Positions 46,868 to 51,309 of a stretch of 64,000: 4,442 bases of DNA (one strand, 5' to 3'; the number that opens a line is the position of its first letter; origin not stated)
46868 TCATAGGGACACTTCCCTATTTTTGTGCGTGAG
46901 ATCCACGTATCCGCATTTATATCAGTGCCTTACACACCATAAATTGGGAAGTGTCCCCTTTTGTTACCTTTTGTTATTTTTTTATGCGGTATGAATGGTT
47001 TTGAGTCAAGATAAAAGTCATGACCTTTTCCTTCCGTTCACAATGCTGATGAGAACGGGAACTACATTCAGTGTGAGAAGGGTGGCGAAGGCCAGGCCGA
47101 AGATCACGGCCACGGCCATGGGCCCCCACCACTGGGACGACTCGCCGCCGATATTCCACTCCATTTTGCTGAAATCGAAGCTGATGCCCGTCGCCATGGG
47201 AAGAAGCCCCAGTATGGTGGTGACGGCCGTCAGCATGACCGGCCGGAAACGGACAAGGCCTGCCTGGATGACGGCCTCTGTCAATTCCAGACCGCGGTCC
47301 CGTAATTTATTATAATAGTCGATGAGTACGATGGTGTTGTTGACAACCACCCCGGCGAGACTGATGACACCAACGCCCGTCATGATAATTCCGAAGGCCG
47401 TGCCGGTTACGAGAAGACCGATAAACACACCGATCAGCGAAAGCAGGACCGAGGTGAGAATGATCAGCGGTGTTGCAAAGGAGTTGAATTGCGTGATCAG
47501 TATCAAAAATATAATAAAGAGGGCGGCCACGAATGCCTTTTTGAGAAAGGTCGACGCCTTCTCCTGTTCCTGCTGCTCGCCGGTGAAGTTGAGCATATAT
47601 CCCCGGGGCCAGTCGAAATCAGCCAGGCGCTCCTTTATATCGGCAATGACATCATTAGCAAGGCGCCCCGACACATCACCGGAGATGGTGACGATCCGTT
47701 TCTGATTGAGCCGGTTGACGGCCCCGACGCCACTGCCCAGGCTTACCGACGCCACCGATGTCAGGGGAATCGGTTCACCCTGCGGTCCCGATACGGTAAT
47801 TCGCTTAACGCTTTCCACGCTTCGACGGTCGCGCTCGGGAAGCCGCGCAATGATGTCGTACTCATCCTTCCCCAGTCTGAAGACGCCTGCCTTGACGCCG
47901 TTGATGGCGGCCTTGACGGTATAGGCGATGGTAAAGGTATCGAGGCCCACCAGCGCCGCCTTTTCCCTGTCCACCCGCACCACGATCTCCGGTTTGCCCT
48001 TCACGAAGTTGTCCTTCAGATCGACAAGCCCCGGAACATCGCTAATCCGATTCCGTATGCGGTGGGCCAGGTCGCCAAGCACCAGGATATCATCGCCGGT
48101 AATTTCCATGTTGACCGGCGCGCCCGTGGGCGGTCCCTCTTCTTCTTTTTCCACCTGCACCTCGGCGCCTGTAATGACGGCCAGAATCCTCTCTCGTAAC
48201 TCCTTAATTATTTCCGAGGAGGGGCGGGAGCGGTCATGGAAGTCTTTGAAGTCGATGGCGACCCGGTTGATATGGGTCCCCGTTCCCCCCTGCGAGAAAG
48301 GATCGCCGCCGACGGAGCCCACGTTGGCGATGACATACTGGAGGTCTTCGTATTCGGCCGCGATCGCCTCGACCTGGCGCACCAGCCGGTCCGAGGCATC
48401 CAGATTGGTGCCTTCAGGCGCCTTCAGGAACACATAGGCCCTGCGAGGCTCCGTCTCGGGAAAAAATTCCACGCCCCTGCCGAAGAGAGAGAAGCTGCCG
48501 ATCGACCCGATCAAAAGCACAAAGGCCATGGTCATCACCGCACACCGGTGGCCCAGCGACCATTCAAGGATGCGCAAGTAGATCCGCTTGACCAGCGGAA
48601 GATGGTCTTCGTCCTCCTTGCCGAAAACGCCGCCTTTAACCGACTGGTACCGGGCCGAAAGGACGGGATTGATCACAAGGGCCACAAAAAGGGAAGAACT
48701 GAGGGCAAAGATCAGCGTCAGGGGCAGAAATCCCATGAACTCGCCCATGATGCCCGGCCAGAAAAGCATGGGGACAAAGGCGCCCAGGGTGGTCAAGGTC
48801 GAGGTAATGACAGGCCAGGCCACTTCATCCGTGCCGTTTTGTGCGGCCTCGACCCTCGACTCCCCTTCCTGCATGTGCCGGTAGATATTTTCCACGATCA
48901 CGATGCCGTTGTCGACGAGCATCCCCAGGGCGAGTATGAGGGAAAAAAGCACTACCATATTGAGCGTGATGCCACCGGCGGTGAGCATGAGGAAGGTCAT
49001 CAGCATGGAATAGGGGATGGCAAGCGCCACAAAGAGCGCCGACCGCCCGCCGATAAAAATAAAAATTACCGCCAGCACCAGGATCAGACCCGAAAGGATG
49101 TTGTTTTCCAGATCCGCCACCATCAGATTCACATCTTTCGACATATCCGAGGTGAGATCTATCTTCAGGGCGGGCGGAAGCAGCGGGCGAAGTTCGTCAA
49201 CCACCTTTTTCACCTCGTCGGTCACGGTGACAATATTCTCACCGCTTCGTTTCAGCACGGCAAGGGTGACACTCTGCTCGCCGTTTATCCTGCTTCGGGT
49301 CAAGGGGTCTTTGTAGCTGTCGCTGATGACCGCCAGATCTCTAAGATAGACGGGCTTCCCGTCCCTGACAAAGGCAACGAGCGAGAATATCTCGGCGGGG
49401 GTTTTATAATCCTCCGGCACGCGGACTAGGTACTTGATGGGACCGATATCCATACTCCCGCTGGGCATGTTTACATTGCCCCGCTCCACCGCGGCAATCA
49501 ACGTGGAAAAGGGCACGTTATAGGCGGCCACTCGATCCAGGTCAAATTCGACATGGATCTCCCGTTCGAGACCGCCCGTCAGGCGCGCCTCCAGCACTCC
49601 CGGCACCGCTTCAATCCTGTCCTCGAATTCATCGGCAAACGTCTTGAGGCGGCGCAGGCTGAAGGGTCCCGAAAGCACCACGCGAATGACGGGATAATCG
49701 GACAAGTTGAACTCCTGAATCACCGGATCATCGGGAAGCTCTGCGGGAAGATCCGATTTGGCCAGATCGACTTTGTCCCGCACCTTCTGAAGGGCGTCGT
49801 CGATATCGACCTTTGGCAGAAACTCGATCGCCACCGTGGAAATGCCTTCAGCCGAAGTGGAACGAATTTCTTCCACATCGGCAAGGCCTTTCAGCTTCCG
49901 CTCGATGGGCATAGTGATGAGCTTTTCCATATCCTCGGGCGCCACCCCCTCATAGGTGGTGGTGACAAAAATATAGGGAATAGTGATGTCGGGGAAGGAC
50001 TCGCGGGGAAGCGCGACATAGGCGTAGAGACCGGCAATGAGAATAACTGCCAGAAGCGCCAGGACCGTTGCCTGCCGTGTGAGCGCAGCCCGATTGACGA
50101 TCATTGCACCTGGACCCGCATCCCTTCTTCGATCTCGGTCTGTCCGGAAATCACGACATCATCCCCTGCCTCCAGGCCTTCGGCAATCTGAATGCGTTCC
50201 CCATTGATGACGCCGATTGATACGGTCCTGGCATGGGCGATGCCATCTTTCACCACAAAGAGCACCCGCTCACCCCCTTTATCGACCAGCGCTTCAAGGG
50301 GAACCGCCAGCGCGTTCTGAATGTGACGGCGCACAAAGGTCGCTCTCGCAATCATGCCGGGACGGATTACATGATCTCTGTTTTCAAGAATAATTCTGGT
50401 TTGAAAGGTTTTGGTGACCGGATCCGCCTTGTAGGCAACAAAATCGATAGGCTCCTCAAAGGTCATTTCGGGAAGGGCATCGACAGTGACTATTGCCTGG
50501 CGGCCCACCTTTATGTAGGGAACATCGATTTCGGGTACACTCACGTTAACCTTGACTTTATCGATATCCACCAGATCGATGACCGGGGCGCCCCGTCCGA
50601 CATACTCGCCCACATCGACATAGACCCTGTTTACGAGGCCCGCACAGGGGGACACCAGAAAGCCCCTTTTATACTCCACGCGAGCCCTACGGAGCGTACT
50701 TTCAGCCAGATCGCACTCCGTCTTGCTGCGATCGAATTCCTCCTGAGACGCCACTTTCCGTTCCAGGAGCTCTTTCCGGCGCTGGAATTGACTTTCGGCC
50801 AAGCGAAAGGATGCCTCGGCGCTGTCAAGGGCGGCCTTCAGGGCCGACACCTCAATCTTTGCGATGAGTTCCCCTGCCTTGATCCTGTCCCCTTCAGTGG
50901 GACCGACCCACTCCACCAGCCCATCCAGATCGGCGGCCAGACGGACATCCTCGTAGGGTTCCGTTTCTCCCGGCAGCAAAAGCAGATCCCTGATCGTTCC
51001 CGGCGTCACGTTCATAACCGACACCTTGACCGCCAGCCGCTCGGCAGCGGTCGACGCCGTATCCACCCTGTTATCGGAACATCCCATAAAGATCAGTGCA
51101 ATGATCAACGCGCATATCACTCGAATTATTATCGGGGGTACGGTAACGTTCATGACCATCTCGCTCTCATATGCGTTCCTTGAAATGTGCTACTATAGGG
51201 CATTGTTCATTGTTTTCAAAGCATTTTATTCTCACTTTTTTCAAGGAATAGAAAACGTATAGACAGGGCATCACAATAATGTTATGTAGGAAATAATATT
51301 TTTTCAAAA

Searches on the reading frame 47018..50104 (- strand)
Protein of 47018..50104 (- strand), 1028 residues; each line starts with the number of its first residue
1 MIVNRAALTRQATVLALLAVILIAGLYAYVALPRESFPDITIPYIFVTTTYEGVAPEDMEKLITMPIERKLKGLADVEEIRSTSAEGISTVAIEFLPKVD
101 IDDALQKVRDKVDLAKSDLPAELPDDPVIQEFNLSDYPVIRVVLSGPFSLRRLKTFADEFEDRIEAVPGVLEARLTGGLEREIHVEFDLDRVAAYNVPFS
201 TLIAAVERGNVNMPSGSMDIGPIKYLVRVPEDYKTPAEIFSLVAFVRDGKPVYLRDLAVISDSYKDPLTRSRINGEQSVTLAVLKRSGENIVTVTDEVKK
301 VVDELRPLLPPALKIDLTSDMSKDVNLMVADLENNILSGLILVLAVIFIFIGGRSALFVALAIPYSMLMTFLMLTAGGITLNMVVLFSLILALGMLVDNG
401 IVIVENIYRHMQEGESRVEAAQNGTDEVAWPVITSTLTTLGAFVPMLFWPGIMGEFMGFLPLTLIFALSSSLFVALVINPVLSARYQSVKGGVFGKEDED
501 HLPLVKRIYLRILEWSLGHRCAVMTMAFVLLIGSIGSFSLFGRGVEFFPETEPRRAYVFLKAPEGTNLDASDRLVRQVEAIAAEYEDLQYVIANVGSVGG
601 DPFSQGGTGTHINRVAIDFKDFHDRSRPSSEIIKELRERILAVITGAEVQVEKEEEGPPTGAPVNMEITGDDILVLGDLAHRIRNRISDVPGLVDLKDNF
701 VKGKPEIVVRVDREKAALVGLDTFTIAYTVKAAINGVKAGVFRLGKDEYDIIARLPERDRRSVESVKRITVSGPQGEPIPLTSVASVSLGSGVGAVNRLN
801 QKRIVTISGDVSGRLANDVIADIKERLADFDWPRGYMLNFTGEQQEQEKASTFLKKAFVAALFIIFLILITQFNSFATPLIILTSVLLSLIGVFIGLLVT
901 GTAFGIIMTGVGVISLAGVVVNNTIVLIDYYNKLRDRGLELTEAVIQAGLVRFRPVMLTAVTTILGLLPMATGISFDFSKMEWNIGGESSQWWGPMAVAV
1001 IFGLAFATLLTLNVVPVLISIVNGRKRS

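Call 5: search_protein_families(library=pfam, proteins=[window:47018-50104:-], max_evalue=0.01)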
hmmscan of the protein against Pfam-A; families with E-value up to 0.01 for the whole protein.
window:47018-50104:- (1028 aa): 2 families
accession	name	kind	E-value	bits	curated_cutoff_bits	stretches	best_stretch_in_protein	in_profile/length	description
PF00873.25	ACR_tran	-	2.5e-209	698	28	1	7-1021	5-1019/1021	AcrB/AcrD/AcrF family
PF03176.21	MMPL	-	1.4e-09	37.8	20.5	2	804-1022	91-302/333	MMPL family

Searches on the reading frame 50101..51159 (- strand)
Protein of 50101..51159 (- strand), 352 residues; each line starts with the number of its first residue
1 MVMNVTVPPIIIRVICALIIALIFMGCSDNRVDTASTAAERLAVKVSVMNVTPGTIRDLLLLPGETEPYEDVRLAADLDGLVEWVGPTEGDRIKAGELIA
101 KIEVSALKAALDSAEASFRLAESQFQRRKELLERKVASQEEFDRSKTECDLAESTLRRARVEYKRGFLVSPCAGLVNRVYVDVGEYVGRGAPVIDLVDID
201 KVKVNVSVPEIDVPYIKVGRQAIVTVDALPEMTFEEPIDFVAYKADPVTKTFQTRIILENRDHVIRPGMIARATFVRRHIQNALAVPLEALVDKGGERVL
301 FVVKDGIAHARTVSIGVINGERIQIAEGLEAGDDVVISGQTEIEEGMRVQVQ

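Call 5: search_protein_families(library=pfam, proteins=[window:50101-51159:-], max_evalue=0.01)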
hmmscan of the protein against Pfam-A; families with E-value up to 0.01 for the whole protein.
window:50101-51159:- (352 aa): 4 families
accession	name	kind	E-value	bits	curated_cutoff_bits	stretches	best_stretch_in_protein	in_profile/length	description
PF16576.10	HlyD_D23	-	1.8e-25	90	30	1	73-271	21-214/214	Barrel-sandwich domain of CusB or HlyD membrane-fusion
PF13437.12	HlyD_3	-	1.1e-12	49.1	22.2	1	168-268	2-106/106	HlyD family secretion protein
PF00364.28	Biotin_lipoyl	-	0.00081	19.6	22.1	0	173-210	8-49/73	Biotin-requiring enzyme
PF13533.13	Biotin_lipoyl_2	-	0.0098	16.2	29.8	0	72-103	1-32/32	Biotin-lipoyl like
